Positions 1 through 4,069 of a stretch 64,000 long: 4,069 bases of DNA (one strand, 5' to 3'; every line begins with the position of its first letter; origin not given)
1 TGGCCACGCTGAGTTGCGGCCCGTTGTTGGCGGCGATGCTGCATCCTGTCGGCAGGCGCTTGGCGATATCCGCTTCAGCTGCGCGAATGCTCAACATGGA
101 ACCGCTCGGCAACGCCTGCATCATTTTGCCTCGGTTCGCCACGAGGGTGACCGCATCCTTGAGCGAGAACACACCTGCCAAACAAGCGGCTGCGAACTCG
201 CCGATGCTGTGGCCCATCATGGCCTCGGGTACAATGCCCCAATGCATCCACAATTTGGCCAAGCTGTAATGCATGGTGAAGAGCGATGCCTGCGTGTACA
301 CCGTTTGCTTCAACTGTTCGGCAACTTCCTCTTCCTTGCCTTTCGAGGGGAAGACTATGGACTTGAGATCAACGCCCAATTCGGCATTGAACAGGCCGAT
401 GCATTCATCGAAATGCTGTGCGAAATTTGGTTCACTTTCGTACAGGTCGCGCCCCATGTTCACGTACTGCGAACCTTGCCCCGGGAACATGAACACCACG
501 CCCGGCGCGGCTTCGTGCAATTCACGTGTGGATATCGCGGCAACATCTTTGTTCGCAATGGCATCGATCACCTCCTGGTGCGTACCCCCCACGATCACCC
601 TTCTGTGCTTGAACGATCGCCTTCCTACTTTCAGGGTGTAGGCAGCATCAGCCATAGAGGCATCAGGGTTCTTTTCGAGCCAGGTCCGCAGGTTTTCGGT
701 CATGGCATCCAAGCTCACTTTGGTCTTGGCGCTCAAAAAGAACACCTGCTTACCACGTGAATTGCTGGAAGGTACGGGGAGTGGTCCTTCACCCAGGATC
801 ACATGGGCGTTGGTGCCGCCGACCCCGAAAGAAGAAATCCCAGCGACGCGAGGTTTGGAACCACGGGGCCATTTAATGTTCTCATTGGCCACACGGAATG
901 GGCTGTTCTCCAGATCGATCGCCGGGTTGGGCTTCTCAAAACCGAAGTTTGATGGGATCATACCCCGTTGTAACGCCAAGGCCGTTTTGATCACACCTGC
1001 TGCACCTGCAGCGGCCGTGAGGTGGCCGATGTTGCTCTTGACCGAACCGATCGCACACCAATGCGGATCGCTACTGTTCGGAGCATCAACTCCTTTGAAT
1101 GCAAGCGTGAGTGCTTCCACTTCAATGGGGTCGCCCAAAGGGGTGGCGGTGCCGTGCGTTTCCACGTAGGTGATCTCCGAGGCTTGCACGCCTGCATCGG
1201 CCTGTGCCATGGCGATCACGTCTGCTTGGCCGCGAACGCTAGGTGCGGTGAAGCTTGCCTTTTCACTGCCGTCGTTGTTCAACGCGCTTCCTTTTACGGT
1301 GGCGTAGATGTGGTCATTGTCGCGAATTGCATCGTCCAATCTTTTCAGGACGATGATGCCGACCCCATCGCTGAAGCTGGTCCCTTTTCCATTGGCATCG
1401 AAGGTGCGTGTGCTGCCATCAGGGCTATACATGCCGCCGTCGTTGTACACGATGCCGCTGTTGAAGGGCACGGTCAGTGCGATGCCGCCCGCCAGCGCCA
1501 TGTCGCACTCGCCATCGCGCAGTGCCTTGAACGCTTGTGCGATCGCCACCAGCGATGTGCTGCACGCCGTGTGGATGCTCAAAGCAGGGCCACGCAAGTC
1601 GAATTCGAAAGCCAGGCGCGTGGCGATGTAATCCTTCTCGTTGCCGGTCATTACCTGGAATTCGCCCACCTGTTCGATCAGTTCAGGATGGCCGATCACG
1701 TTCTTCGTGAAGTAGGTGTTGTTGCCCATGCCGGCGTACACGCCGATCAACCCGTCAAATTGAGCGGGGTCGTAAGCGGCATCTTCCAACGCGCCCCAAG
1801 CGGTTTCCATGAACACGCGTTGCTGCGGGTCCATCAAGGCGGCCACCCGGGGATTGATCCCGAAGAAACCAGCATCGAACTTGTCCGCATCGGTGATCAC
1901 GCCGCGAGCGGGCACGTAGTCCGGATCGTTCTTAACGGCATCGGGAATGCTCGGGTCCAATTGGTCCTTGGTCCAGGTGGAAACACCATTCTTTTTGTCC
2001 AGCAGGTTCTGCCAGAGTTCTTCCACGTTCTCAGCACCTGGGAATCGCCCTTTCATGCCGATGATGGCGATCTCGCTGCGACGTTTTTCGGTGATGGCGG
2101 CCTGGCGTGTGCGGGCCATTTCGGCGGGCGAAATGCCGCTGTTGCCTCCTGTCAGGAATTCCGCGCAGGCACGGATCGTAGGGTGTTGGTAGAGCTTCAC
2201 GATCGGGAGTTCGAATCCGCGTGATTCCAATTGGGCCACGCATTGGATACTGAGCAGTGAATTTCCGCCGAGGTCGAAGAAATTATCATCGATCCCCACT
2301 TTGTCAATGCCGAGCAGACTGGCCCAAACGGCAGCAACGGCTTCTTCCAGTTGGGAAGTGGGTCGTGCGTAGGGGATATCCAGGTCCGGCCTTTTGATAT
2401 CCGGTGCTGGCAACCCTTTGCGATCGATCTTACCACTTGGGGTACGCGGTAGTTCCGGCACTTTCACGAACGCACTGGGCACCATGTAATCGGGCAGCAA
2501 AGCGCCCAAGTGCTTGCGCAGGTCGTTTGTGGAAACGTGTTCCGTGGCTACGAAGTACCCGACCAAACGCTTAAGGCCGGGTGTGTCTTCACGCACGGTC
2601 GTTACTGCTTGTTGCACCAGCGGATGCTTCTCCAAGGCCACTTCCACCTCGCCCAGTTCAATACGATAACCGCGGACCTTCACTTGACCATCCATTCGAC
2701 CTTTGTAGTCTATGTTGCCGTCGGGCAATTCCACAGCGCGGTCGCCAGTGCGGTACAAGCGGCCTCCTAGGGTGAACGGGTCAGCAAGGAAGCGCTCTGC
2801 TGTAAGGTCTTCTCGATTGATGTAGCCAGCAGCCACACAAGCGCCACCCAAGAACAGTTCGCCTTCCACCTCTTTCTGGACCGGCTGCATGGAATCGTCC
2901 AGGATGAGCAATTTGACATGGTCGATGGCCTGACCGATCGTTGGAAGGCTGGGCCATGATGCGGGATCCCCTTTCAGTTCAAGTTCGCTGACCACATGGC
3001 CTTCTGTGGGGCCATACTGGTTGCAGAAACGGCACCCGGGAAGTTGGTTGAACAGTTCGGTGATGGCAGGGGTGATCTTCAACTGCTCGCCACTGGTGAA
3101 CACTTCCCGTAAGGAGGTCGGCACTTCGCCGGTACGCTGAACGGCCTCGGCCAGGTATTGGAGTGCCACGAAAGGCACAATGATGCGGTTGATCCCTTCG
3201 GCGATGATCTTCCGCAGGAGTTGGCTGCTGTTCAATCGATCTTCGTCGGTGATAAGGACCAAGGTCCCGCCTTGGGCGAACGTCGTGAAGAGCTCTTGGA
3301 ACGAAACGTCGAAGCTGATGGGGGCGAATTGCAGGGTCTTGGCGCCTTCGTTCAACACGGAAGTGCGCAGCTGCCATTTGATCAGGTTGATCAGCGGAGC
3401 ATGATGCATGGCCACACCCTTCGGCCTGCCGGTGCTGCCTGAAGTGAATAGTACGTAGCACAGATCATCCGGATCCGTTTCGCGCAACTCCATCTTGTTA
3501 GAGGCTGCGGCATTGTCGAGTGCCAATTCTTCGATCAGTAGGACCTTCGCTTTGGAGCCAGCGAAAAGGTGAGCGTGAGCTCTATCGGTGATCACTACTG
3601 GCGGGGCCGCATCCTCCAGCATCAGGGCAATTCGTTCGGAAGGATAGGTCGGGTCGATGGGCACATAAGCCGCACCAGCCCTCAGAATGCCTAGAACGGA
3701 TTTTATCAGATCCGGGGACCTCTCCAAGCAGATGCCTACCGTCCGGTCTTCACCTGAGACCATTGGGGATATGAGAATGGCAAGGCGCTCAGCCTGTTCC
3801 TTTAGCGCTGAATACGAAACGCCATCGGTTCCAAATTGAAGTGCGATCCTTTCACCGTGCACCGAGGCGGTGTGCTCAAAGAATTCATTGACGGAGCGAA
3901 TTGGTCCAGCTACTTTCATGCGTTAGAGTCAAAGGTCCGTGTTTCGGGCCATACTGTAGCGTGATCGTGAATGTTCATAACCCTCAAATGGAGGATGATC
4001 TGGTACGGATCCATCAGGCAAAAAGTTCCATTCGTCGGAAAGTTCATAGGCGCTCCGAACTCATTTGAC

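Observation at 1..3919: Hybrid NRPS-PKS megasynthase start (A-PCP-KS-AT) divergently transcribed from the giant T9SS cargo gene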

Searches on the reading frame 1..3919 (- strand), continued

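Call 20: search_solved_structures(query=L001:6063-7595:+, max_evalue=1e-10, show_alignments=1)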
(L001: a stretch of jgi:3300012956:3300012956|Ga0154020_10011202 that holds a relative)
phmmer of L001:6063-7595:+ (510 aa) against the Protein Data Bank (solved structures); distinct sequences matched with E-value up to 1e-10: 101 (the best 60 are shown).
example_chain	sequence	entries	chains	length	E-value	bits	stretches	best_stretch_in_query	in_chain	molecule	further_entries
6kfm_A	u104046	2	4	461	2.5e-119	402.5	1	1-445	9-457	Mycosubtilin synthase subunit A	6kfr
6kfu_A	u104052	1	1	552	4.7e-119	401.6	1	1-445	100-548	Mycosubtilin synthase subunit A,Mycosubtilin synthase subunit A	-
3bs8_A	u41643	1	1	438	7.5e-48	166.7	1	51-437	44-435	Glutamate-1-semialdehyde 2,1-aminomutase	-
3k28_A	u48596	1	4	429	1.5e-46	162.4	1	52-438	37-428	Glutamate-1-semialdehyde 2,1-aminomutase 2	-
3l44_A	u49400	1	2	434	1.8e-46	162.2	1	52-433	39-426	Glutamate-1-semialdehyde 2,1-aminomutase 1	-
6w80_A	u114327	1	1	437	4.7e-46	160.8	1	53-344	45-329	Glutamate-1-semialdehyde 2,1-aminomutase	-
5i92_A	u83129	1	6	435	1.8e-44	155.5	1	57-385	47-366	Glutamate-1-semialdehyde 2,1-aminomutase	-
5hdm_A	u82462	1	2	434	1.1e-42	149.7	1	51-359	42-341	Glutamate-1-semialdehyde 2,1-aminomutase 1, chloroplastic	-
2cfb_A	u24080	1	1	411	2e-42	148.8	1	52-365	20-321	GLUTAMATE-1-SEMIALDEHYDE 2,1-AMINOMUTASE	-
2e7u_A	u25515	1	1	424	3.6e-42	147.9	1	56-381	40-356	Glutamate-1-semialdehyde 2,1-aminomutase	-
3fqa_A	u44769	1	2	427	1.2e-41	146.3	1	51-344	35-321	Glutamate-1-semialdehyde 2,1-aminomutase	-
3fq8_A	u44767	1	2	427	1.6e-41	145.8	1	51-344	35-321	Glutamate-1-semialdehyde 2,1-aminomutase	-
2gsa_A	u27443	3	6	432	3e-41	144.9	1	51-344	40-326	GLUTAMATE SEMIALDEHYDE AMINOTRANSFERASE | PROTEIN (GLUTAMATE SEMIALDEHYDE AMINOTRANSFERASE)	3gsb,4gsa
2hoy_A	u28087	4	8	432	4.2e-41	144.4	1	51-344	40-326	Glutamate-1-semialdehyde 2,1-aminomutase (GSAM) apo-form | Glutamate-1-semialdehyde 2,1-aminomutase (GSAM) pmp-form | Glutamate-1-semialdehyde 2,1-aminomutase (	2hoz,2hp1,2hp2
3fq7_A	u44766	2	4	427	4.3e-41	144.4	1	51-344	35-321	Glutamate-1-semialdehyde 2,1-aminomutase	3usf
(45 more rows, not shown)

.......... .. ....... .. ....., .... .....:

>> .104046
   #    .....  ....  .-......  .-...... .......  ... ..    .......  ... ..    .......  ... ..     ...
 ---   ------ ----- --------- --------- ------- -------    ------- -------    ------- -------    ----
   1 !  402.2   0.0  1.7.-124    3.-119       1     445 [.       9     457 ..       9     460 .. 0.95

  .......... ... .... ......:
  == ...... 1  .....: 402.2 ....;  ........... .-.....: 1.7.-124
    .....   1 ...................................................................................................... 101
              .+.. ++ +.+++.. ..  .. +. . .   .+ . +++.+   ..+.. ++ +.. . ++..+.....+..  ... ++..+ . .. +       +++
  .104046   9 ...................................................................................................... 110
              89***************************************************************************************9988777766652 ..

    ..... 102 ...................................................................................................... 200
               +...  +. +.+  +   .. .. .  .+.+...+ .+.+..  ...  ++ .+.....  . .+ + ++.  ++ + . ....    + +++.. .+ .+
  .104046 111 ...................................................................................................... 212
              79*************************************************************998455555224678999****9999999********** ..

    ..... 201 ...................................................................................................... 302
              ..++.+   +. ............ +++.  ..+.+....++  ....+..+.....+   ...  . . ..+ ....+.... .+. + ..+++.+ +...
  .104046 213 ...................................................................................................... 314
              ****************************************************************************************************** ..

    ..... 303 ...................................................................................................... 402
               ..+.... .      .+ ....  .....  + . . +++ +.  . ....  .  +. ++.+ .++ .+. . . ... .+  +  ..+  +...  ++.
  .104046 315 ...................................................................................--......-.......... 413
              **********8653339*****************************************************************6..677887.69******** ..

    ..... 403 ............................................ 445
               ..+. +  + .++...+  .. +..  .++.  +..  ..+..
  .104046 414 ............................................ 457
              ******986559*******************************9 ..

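Call 30: find_encoding_contigs(protein=P0002, flank=10000, max_places=3)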
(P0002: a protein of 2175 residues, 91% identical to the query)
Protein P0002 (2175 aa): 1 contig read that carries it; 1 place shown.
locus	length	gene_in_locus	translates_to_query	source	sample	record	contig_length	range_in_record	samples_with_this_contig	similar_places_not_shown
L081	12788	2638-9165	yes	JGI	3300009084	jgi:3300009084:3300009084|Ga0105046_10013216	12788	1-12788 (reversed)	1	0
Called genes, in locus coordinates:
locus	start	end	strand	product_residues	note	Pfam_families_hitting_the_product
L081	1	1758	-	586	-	?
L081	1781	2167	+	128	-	-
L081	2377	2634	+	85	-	-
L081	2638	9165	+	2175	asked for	PF00501:AMP-binding, PF13193:AMP-binding_C, PF00550:PP-binding, PF00109:ketoacyl-synt, PF02801:Ketoacyl-synt_C, PF16197:KAsynt_C_assoc, PF22336:RhiE-like_linker, PF22621:CurL-like_PKS_C, +3 more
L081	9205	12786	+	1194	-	?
